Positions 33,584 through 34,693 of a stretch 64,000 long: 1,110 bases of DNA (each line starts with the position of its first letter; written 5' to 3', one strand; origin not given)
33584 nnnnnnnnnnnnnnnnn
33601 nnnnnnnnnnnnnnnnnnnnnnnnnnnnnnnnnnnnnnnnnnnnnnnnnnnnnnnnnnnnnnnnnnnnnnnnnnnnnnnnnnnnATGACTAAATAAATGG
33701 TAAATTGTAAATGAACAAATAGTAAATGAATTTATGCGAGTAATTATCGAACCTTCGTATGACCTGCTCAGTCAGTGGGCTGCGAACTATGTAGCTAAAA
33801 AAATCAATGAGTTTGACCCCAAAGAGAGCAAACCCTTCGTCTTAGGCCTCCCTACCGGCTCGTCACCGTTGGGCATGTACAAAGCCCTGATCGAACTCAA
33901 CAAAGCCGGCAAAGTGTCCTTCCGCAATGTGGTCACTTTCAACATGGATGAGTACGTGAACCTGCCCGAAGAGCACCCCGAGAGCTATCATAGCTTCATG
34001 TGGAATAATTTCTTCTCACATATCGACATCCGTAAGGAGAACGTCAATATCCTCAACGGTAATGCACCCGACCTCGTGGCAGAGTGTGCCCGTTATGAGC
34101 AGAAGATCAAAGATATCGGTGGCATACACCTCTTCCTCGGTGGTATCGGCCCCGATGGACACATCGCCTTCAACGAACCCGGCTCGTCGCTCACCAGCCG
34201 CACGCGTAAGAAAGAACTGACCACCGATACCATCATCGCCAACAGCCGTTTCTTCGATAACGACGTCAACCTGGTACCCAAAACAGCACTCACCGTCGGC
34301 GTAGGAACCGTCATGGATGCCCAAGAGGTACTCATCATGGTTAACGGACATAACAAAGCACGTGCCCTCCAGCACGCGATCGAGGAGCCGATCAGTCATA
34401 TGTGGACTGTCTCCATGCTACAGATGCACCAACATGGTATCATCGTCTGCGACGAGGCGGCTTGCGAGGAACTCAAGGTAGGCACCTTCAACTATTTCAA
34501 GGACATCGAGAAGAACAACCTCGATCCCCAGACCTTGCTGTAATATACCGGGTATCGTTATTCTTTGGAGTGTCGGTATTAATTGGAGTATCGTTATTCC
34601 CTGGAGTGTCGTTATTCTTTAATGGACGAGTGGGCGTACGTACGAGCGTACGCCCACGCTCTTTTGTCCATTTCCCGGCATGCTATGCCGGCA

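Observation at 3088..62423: Pervasive period-7 microsatellite-like arrays from a few recurring families, found both intergenic and in frame inside conserved genes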

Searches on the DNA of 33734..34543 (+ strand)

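Call 74: search_rna_families(source=L086, start=5500, end=6900, threshold=evalue, max_evalue=0.01)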
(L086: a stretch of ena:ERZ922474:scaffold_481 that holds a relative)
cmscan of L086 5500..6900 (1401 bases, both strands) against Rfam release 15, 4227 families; matches with E-value up to 0.01: 1.
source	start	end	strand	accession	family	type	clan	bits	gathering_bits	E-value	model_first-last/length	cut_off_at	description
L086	6335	6569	+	RF00028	Intron_gpI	Intron;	-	28.6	50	5.8e-05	1-253/253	no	Group I catalytic intron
